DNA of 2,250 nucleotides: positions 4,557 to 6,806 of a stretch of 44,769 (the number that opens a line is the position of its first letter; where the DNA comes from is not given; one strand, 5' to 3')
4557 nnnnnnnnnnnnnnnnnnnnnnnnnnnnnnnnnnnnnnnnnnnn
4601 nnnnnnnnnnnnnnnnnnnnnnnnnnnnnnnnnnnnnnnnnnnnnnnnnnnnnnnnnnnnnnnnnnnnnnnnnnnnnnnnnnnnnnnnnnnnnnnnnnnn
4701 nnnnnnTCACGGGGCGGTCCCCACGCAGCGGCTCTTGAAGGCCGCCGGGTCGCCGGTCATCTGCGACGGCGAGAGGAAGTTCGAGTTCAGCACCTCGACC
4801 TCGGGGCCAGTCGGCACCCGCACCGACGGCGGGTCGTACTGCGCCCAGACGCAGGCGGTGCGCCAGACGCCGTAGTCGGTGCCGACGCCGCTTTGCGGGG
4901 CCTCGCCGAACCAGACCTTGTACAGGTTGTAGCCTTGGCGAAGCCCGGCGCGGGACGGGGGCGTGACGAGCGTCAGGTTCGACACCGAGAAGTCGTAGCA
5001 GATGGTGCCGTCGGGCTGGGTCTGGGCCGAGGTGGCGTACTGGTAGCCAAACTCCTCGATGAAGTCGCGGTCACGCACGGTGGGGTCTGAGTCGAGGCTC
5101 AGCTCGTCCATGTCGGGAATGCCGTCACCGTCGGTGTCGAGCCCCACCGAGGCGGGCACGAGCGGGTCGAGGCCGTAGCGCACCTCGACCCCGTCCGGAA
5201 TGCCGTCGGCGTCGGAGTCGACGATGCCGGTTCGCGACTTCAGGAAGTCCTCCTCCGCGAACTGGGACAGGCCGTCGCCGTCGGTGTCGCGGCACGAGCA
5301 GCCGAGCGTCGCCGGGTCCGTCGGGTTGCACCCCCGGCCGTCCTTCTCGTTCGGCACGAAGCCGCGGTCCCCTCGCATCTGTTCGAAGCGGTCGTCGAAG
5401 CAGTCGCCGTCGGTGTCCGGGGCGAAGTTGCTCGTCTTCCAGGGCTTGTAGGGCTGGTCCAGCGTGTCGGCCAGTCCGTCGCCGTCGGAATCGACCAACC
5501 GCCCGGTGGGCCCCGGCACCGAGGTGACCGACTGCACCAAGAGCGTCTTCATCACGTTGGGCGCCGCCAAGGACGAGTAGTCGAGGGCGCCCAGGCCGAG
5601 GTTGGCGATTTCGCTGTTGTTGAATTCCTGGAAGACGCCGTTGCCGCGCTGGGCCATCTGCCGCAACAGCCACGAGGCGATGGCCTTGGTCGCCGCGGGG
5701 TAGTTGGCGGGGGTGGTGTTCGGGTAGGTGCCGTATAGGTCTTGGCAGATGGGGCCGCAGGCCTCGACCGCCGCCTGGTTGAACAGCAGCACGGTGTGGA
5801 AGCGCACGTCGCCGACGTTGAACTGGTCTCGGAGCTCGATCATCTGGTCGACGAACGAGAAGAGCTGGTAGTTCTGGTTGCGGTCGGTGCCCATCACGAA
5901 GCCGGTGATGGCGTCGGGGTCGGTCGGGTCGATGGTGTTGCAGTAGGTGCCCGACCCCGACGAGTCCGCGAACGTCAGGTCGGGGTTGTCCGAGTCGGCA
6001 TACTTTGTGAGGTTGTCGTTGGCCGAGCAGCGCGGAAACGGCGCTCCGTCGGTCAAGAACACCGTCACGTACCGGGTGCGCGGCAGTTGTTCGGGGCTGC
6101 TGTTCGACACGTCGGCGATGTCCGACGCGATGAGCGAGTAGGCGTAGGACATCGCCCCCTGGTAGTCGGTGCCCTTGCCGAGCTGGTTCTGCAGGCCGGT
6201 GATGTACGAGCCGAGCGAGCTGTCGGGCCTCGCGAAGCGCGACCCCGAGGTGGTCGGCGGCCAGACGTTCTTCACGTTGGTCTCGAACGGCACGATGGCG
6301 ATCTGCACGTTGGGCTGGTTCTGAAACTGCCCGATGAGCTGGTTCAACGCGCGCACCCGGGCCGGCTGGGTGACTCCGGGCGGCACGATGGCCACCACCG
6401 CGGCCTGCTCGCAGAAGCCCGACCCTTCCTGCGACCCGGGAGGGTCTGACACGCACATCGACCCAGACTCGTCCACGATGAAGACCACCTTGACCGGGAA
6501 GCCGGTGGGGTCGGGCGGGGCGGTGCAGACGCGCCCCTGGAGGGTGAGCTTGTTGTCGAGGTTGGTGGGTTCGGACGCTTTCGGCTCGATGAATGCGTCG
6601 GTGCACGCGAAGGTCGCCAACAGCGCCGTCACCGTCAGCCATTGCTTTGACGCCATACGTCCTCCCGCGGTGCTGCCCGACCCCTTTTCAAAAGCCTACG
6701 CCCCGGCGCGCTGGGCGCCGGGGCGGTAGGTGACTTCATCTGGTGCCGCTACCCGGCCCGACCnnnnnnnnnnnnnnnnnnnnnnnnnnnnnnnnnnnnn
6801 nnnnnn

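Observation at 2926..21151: Divergent ~18 kb locus pairing a VWA/TSP3 surface-protein array with a Glt/Nfs-type trans-envelope operon: candidate undescribed calcium-dependent adhesion/motility-like system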

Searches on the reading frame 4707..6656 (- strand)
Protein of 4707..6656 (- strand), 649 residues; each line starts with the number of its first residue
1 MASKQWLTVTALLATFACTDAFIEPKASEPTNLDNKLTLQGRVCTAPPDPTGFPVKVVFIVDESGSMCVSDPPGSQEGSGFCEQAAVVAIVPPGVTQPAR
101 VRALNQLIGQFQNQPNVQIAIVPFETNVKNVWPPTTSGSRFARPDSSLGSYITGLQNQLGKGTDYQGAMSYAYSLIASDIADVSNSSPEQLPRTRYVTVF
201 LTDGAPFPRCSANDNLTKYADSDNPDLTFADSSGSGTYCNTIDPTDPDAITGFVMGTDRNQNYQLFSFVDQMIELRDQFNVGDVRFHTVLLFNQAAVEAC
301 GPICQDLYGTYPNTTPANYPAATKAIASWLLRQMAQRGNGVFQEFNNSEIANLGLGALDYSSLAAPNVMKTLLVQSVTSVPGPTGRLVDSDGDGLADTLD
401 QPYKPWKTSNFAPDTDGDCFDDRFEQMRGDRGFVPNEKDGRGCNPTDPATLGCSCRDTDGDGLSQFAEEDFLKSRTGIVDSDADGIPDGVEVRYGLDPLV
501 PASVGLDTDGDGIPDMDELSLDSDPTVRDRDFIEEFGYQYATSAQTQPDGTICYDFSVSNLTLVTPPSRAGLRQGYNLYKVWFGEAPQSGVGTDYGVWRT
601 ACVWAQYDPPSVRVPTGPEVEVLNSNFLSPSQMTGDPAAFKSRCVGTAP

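Call 7: search_protein_families(library=pfam, proteins=[window:4707-6656:-], max_evalue=0.01)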
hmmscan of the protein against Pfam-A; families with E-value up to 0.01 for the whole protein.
window:4707-6656:- (649 aa): 3 families
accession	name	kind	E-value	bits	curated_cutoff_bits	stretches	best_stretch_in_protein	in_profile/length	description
PF13519.12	VWA_2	-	9.2e-07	29.9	27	1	57-204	1-106/107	von Willebrand factor type A domain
PF18884.5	TSP3_bac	-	0.0001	22.5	25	1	480-501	1-22/22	Bacterial TSP3 repeat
PF00092.34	VWA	-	0.00013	22.7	23.8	1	57-206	2-115/174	von Willebrand factor type A domain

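Call 10: search_protein_families(library=ncbifam, proteins=[window:4707-6656:-], max_evalue=0.01)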
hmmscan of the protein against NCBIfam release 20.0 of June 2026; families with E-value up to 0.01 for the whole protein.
window:4707-6656:- (649 aa): 2 families
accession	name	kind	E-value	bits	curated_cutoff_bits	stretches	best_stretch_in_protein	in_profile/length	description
NF047639.1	throspo3_MtsD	equivalog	0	1071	800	1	4-649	4-651/651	cell-cell cohesion protein MtsD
NF033765.2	gliding_CglD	equivalog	1.2e-06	26.6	400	1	385-492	203-300/1124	adventurous gliding motility lipoprotein CglD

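Call 44: find_homologous_proteins(query=window:4707-6656:-, max_evalue=0.00001)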
Query window:4707-6656:- (649 aa): 590 proteins with E <= 0.00001 among 8000 candidates; the best 120 are listed.
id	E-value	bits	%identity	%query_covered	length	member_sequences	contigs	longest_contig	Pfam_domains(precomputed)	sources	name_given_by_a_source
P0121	0.0e+0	1504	100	100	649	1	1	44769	PF13519.13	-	-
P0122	0.0e+0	1177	79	98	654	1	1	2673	PF13519.13,PF18884.6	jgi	-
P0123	0.0e+0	1108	73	99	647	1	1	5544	PF13519.13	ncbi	ncbi:MAG: cell-cell cohesion protein MtsD [Myxococcaceae bacterium]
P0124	0.0e+0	1081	71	100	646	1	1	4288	PF13519.13,PF18884.6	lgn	-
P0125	0.0e+0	1065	71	99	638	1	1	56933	PF13519.13,PF18884.6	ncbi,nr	ncbi:MAG: VWA domain-containing protein [Myxococcales bacterium]|nr:VWA domain-containing protein [M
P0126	0.0e+0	1049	70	99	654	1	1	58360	PF13519.13,PF18884.6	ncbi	-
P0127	0.0e+0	1017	68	98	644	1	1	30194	PF13519.13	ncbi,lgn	ncbi:MAG: cell-cell cohesion protein MtsD [Myxococcota bacterium]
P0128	3.4e-292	989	66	99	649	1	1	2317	PF13519.13,PF18884.6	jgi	jgi:hypothetical protein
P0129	1.0e-290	984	67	97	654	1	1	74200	PF13519.13,PF18884.6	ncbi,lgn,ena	-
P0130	1.0e-288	977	66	97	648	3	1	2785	PF13519.13,PF18884.6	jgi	jgi:hypothetical protein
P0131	1.2e-286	970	64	100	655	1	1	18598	PF13519.13,PF18884.6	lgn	-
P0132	2.3e-286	970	64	100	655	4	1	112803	PF13519.13,PF18884.6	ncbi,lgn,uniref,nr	ncbi:cell-cell cohesion protein MtsD [Stigmatella erecta]|uniref:von Willebrand factor type A domain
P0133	2.9e-286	969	64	99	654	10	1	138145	PF13519.13,PF18884.6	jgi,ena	-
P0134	3.6e-286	969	65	99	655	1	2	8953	PF13519.13,PF18884.6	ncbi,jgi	jgi:hypothetical protein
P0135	2.1e-285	966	66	98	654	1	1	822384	PF13519.13,PF18884.6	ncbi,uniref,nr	ncbi:cell-cell cohesion protein MtsD [Hyalangium rubrum]|uniref:VWA domain-containing protein n=1 Ta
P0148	1.6e-282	957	64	97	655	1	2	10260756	PF13519.13,PF18884.6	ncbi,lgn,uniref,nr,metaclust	ncbi:cell-cell cohesion protein MtsD [Stigmatella aurantiaca]|uniref:MtsD protein involved in cell-c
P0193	3.3e-275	933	63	99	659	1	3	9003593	PF13519.13,PF18884.6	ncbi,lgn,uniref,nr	ncbi:cell-cell cohesion protein MtsD [Corallococcus macrosporus]|uniref:Putative lipoprotein n=1 Tax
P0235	1.1e-270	918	63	98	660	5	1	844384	PF13519.13,PF18884.6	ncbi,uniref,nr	ncbi:vWA domain-containing protein [Myxococcus sp. RHSTA-1-4]|uniref:cell-cell cohesion protein MtsD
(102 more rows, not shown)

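Call 45: find_encoding_contigs(protein=P0235, flank=10000, max_places=1)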
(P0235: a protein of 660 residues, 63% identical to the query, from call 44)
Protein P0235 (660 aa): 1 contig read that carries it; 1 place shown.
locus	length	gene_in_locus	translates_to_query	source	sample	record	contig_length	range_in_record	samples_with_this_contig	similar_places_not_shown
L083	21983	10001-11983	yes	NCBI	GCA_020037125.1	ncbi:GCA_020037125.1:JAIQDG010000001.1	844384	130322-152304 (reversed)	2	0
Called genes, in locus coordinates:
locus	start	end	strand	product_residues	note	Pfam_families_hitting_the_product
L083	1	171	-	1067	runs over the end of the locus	PF12770:CHAT, PF13191:AAA_16, PF20703:nSTAND1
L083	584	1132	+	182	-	PF04542:Sigma70_r2, PF08281:Sigma70_r4_2, PF04545:Sigma70_r4 (faint)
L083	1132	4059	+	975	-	PF07719:TPR_2 (faint), PF13432:TPR_16 (weak), PF12770:CHAT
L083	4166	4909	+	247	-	-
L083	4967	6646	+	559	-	PF01364:Peptidase_C25 (faint)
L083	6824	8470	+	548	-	-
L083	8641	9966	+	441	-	PF02412:TSP_3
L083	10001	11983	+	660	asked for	PF13519:VWA_2 (weak), PF18884:TSP3_bac (weak)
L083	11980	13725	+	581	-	PF18884:TSP3_bac (weak)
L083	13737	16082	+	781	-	-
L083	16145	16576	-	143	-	PF22073:Cep192_D4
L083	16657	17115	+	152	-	-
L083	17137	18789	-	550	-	PF01266:DAO (faint), PF07992:Pyr_redox_2 (faint), PF00732:GMC_oxred_N, PF05199:GMC_oxred_C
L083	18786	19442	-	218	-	PF13618:Gluconate_2-dh3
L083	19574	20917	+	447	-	-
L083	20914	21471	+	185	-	-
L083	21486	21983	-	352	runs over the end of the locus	PF13367:PrsW-protease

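Call 46: find_encoding_contigs(protein=P0125, flank=10000, max_places=1)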
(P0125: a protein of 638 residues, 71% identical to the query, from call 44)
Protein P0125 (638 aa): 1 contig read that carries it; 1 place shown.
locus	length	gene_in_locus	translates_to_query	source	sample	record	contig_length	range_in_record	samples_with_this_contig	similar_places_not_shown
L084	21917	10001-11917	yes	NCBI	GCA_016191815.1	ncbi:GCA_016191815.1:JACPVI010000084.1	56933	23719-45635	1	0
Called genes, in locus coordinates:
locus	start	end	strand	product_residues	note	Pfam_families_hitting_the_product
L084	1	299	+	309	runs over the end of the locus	PF00005:ABC_tran, PF00004:AAA (faint), PF13304:AAA_21 (faint)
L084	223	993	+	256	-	PF00528:BPD_transp_1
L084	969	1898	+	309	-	PF13379:NMT1_2, PF12974:Phosphonate-bd (weak)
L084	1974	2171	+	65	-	PF09957:VapB_antitoxin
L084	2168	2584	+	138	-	PF01850:PIN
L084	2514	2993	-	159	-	PF00982:Glyco_transf_20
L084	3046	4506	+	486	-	PF00092:VWA, PF13519:VWA_2, PF13768:VWA_3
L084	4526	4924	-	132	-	PF01850:PIN, PF13470:PIN_3 (weak)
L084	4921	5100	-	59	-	-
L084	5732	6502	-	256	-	-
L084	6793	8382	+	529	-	PF18884:TSP3_bac (faint)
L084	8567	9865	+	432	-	PF02412:TSP_3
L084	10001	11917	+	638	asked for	PF13519:VWA_2 (weak), PF18884:TSP3_bac (faint)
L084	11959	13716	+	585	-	PF18884:TSP3_bac (faint)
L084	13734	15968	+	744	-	-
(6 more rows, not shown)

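Call 49: search_protein_families(library=ncbifam, proteins=[L083:13737-16082:+], max_evalue=10)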
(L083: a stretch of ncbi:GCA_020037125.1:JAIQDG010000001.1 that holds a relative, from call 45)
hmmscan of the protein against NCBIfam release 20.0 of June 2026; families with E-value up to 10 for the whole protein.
L083:13737-16082:+ (781 aa): 0 families

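Call 60: search_solved_structures(query=window:4707-6656:-, max_evalue=1)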
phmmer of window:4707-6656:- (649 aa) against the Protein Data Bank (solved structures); distinct sequences matched with E-value up to 1: 6.
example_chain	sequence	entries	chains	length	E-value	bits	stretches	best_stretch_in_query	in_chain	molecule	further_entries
5y0p_A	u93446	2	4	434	0.33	12.3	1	155-226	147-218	UPF0348 protein B4417_3650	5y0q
5y0n_A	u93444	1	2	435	0.33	12.3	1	155-226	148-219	UPF0348 protein B4417_3650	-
5y0o_A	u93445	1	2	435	0.33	12.3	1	155-226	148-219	UPF0348 protein B4417_3650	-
5xuy_A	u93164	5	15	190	0.5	11.7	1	559-603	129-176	Autophagy-related protein 13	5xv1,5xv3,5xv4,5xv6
5c50_B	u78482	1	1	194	0.51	11.7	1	559-603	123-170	Autophagy-related protein 13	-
8do8_B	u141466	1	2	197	0.53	11.6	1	559-603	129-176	Autophagy-related protein 13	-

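Call 63: find_encoding_contigs(protein=P0148, flank=10000, max_places=1)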
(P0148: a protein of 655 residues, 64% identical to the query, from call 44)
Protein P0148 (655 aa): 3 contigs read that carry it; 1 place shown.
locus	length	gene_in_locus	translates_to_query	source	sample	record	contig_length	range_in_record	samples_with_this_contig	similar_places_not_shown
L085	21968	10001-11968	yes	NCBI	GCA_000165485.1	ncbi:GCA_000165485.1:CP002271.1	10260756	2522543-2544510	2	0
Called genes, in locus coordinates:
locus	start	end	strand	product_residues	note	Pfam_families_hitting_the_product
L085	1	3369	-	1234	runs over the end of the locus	PF14516:AAA_35, PF00400:WD40, PF23381:Beta-prop_IFT122_1st, PF23409:Beta-prop_EML, PF23414:Beta-prop_EML_2, PF24105:Beta-prop_CAF1B_HIR1, PF24796:WDR55, PF24805:EIF3I, +162 more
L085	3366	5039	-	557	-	PF13365:Trypsin_2, PF14516:AAA_35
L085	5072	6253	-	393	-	PF01757:Acyl_transf_3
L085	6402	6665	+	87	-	-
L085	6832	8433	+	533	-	PF18884:TSP3_bac (faint)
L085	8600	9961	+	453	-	PF02412:TSP_3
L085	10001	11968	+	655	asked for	PF13519:VWA_2 (weak), PF18884:TSP3_bac (faint)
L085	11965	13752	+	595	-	PF18884:TSP3_bac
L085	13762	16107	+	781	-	-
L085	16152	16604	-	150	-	PF22073:Cep192_D4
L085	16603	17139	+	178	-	-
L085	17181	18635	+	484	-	PF00370:FGGY_N, PF02782:FGGY_C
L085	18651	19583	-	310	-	PF00294:PfkB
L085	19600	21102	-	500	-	PF01232:Mannitol_dh, PF08125:Mannitol_dh_C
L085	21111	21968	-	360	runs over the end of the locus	PF00005:ABC_tran, PF17912:OB_MalK, PF08402:TOBE_2, PF03459:TOBE (weak)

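Call 64: find_encoding_contigs(protein=P0193, flank=10000, max_places=1)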
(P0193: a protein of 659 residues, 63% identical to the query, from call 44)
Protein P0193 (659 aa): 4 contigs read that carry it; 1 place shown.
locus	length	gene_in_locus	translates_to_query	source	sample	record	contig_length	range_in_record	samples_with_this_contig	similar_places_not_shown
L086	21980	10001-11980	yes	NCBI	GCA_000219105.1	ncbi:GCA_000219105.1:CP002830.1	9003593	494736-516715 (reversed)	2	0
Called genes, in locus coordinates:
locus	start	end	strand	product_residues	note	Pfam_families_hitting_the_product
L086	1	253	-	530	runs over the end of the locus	-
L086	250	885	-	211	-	-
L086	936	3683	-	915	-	PF00498:FHA, PF16697:Yop-YscD_cpl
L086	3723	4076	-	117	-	-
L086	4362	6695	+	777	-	-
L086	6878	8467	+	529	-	PF18884:TSP3_bac (faint)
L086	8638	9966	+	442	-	PF02412:TSP_3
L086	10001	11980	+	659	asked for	PF13519:VWA_2 (weak), PF18884:TSP3_bac (weak)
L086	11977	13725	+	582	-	PF18884:TSP3_bac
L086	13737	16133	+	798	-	-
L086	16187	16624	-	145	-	PF22073:Cep192_D4 (weak)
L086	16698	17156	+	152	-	-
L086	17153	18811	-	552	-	PF01266:DAO (faint), PF00732:GMC_oxred_N, PF05199:GMC_oxred_C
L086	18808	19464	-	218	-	PF13618:Gluconate_2-dh3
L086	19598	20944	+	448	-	-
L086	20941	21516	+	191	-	-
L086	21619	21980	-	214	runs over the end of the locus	PF11810:DUF3332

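Call 77: list_cluster_members(proteins=[L086:4362-6695:+, L086:6878-8467:+, L086:8638-9966:+, L086:11977-13725:+, L086:13737-16133:+, L086:3723-4076:-, L086:936-3683:-])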
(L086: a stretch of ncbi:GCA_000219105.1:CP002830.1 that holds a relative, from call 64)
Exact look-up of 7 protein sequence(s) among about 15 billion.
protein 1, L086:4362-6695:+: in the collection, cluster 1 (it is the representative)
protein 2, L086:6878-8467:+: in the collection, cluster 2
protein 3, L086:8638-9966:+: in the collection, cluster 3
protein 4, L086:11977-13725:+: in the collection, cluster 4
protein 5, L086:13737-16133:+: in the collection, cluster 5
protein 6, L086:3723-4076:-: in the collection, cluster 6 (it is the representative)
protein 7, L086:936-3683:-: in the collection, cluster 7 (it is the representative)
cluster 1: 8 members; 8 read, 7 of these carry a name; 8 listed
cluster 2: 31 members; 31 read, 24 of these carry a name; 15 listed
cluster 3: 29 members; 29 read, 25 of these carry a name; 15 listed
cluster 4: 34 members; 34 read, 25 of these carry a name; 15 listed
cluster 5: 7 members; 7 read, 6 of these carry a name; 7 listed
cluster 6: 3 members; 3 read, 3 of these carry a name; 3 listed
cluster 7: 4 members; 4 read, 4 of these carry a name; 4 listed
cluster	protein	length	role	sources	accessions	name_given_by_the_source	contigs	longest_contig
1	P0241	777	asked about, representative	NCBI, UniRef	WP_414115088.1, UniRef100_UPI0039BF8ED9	MtsA protein [Corallococcus macrosporus] | MtsA protein n=1 Tax=Corallococcus macrosporus TaxID=35 RepID=UPI0039BF8ED9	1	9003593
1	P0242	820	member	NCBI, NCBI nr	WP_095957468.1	MtsA protein [Corallococcus macrosporus]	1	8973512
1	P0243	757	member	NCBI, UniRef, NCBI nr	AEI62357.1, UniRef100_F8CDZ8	hypothetical protein LILAB_02150 [Corallococcus macrosporus] | Cytochrome c domain-containing protein n=1 Tax=Myxococcus fulvus (strain ATCC BAA-855 / ...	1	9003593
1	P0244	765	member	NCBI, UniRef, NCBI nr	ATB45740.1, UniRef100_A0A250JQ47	MtsA protein [Corallococcus macrosporus DSM 14697] | MtsA protein n=2 Tax=Corallococcus macrosporus TaxID=35 RepID=A0A250JQ47_9BACT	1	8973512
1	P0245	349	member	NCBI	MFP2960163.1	MtsA protein, partial [Myxococcus sp. 1LA]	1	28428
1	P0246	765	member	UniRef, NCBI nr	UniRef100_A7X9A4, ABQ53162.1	MtsA n=1 Tax=Myxococcus fulvus (strain ATCC BAA-855 / HW-1) TaxID=483219 ... | MtsA [Myxococcus fulvus HW-1]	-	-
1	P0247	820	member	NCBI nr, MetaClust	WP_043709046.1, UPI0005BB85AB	MtsA protein [Corallococcus macrosporus] | status=active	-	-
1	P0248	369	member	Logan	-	-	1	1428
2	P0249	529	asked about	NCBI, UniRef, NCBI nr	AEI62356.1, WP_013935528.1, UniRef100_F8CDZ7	thrombospondin type 3 repeat-containing protein [Corallococcus macrosporus] | Calcium-binding protein n=1 Tax=Myxococcus fulvus (strain ATCC BAA-855 / HW-1) ...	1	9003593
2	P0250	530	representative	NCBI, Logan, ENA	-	-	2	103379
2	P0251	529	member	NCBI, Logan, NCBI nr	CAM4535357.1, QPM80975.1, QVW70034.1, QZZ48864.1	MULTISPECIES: thrombospondin type 3 repeat-containing protein [Myxococcus]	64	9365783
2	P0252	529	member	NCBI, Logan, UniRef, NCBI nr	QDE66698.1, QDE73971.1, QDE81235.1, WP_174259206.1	thrombospondin type 3 repeat-containing protein [Myxococcus xanthus] | Calcium-binding protein n=1 Tax=Myxococcus xanthus TaxID=34 RepID=A0AAE6KQX5_MYXXA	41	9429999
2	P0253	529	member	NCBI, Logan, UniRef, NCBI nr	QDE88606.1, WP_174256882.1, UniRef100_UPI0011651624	calcium-binding protein [Myxococcus xanthus] | thrombospondin type 3 repeat-containing protein n=1 Tax=Myxococcus xanthus TaxID=34 ... | thrombospondin type 3 repeat-containing protein [Myxococcus xanthus]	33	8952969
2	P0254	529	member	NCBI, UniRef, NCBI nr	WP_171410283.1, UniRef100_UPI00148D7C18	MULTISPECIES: thrombospondin type 3 repeat-containing protein [Myxococcus] | thrombospondin type 3 repeat-containing protein n=1 Tax=Myxococcus TaxID=32 ...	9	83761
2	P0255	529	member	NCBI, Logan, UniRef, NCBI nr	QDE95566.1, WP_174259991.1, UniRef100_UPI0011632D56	thrombospondin type 3 repeat-containing protein [Myxococcus xanthus] | thrombospondin type 3 repeat-containing protein n=1 Tax=Myxococcus xanthus TaxID=34 ...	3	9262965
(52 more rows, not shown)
